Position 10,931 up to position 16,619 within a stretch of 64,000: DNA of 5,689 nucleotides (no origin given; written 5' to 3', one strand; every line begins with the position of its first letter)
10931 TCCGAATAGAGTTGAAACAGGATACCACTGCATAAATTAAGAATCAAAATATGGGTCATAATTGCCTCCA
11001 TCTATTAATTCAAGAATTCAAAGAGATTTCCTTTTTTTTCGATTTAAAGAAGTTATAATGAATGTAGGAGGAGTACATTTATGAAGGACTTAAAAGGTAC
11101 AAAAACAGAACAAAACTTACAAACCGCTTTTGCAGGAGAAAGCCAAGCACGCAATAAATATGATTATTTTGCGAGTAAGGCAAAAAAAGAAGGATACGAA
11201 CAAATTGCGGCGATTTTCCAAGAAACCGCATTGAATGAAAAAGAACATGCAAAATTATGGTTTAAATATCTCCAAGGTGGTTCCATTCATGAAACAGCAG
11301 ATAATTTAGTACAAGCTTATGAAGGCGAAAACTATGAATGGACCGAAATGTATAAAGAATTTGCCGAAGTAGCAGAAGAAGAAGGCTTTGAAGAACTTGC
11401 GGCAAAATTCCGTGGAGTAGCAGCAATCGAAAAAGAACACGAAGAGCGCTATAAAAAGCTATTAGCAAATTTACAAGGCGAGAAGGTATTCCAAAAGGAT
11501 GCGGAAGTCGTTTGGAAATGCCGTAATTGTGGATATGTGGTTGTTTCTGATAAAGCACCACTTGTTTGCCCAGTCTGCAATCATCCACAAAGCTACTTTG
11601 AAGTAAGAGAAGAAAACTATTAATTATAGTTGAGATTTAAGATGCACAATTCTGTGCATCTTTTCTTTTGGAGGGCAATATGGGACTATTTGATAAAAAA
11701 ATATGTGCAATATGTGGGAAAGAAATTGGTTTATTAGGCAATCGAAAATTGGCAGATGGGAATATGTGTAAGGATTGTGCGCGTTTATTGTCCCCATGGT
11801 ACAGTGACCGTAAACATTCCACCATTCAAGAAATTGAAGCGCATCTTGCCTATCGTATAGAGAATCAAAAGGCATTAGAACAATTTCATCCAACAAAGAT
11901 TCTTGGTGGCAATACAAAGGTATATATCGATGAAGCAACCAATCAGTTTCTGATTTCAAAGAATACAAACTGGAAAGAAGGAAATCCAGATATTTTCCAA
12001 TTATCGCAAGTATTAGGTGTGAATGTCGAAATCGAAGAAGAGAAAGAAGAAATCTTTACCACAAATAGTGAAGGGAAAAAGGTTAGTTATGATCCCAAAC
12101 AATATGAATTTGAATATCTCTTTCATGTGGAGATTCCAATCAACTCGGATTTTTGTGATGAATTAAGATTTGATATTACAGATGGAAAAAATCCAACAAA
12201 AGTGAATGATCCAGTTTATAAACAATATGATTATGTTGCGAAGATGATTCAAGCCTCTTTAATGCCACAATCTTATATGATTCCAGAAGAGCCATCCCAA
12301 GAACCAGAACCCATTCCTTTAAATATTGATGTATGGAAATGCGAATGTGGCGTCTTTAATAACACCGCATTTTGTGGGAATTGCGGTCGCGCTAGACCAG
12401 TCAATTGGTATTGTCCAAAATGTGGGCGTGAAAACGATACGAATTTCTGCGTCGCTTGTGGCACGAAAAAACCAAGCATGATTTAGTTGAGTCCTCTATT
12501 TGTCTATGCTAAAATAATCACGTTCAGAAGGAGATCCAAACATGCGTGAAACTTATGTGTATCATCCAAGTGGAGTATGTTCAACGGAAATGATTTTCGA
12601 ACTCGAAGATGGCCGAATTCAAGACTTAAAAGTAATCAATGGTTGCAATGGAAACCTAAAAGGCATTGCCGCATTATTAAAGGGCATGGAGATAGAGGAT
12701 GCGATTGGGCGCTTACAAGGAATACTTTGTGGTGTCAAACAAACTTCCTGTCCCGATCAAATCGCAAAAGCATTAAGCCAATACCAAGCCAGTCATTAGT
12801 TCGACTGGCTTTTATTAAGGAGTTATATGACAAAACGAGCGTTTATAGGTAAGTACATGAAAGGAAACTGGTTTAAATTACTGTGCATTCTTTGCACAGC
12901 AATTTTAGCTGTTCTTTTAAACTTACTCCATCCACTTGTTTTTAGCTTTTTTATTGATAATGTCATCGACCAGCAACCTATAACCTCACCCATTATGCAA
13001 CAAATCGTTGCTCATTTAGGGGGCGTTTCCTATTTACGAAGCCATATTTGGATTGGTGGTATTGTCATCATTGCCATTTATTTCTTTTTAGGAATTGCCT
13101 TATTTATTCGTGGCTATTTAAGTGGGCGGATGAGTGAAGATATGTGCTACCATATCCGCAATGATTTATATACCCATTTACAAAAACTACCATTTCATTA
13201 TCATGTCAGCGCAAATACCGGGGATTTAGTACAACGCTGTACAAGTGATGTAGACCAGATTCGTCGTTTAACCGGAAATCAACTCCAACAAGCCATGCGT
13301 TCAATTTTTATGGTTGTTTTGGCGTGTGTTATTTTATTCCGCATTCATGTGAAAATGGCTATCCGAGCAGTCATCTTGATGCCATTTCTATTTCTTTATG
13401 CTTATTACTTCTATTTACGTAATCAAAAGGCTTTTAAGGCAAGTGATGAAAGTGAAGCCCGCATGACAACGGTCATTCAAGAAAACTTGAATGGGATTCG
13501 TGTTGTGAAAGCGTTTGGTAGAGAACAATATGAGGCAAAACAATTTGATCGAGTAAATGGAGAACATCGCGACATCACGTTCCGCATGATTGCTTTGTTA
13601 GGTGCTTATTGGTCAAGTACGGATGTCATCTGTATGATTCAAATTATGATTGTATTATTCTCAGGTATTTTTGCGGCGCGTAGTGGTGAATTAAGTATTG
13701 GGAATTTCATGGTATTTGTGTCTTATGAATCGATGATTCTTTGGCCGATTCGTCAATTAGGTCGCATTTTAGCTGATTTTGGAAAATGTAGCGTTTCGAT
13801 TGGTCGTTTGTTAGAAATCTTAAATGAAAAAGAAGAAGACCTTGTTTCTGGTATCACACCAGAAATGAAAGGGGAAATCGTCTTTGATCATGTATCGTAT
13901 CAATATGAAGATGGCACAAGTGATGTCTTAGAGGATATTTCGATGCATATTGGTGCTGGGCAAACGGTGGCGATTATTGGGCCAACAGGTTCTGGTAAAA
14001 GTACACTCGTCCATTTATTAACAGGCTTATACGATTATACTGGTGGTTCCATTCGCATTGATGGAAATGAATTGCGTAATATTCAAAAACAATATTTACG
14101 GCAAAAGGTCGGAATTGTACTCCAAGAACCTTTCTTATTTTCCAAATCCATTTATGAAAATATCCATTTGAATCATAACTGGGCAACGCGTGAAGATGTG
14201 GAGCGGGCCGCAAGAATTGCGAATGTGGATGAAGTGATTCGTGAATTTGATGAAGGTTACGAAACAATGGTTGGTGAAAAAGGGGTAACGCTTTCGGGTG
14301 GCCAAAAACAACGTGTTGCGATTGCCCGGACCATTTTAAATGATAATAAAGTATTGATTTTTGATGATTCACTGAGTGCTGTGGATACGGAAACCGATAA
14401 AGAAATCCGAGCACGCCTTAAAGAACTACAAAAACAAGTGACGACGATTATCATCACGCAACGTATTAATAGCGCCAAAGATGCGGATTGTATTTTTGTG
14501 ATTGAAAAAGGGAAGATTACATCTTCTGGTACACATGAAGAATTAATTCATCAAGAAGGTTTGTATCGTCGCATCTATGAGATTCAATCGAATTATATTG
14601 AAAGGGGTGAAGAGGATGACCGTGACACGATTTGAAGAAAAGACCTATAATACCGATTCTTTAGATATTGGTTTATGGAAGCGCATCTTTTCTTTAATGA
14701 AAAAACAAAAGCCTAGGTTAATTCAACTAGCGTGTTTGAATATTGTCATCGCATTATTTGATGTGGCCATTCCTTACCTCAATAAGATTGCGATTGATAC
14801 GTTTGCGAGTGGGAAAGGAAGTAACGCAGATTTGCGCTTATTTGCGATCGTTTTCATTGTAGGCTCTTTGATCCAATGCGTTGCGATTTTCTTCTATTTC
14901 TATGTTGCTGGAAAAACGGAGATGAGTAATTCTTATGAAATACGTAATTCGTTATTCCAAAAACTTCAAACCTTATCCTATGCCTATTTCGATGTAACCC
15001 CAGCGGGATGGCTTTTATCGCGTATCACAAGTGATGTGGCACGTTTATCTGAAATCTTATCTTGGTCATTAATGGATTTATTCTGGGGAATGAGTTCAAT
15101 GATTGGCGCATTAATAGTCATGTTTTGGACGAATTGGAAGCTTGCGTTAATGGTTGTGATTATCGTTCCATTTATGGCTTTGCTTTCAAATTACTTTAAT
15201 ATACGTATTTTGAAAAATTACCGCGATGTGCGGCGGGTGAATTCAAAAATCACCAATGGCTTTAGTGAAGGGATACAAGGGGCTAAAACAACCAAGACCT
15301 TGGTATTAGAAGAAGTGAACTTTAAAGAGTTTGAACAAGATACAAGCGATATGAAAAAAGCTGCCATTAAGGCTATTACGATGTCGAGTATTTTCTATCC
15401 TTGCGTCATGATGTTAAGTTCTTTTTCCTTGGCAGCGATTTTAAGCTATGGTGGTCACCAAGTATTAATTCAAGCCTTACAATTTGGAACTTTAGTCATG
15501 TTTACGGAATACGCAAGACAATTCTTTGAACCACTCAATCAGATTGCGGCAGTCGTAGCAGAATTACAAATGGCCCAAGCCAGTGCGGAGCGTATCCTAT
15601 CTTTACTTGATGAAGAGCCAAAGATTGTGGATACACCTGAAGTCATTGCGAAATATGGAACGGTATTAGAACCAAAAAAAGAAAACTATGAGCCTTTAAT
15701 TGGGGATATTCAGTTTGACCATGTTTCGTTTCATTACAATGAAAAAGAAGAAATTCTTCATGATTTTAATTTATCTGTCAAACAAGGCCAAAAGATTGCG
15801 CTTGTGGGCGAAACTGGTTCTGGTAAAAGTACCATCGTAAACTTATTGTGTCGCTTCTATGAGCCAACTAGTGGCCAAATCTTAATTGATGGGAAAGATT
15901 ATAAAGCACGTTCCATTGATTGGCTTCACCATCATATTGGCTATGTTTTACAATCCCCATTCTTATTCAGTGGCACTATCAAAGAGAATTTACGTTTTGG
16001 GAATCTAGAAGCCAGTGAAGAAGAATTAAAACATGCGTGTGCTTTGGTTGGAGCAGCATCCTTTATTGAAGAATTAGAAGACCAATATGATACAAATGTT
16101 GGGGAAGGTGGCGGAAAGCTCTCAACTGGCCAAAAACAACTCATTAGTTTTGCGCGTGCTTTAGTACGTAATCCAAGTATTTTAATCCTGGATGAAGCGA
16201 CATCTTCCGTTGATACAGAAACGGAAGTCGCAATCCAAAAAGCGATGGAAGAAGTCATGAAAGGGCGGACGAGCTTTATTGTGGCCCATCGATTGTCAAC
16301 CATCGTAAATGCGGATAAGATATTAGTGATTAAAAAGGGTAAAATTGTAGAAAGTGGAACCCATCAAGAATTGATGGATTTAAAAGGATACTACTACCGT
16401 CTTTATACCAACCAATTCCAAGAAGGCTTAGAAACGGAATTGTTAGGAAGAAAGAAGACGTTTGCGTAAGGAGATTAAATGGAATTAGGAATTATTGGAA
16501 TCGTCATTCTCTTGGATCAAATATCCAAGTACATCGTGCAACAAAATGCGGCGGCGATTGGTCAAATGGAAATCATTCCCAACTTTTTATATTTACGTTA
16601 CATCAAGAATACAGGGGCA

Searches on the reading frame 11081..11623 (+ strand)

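Call 68: search_protein_families(library=pfam, proteins=[window:11081-11623:+], max_evalue=0.00001)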
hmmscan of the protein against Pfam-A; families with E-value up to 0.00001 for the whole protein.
window:11081-11623:+ (180 aa): 3 families
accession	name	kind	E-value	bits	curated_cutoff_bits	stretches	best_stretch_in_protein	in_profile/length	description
PF02915.23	Rubrerythrin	-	2.3e-25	90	22.8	1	12-128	2-137/137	Rubrerythrin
PF21349.2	RUBY_RBDX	-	1.2e-14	53.9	26.5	1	145-174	1-30/30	Rubrerythrin, rubredoxin-like domain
PF00210.30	Ferritin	-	1.9e-06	28.3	24.5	0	11-132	2-140/142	Ferritin-like domain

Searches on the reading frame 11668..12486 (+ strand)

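Call 68: search_protein_families(library=pfam, proteins=[window:11668-12486:+], max_evalue=0.00001)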
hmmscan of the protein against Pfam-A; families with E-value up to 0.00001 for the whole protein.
window:11668-12486:+ (272 aa): 1 family
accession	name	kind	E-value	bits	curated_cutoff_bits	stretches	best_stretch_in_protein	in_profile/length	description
PF14471.11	DUF4428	-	1.8e-15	57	27.8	1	12-59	1-51/51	Domain of unknown function (DUF4428)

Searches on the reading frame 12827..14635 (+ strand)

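Call 68: search_protein_families(library=pfam, proteins=[window:12827-14635:+], max_evalue=0.00001)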
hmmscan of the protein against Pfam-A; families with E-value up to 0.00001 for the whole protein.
window:12827-14635:+ (602 aa): 3 families
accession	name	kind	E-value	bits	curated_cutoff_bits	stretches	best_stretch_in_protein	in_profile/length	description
PF00664.28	ABC_membrane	-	1.2e-48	166.7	28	1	18-307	1-273/274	ABC transporter transmembrane region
PF00005.33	ABC_tran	-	2.4e-33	116.1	25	1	368-515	1-135/137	ABC transporter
PF02463.25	SMC_N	-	5.1e-06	26.5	40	0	440-561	135-213/220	RecF/RecN/SMC N terminal domain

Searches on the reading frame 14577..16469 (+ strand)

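Call 68: search_protein_families(library=pfam, proteins=[window:14577-16469:+], max_evalue=0.00001)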
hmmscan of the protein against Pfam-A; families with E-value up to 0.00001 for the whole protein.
window:14577-16469:+ (630 aa): 2 families
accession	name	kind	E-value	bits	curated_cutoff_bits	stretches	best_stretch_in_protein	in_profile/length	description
PF00664.28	ABC_membrane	-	1e-47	163.5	28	1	52-320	5-274/274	ABC transporter transmembrane region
PF00005.33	ABC_tran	-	8.4e-35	120.8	25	1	394-543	1-137/137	ABC transporter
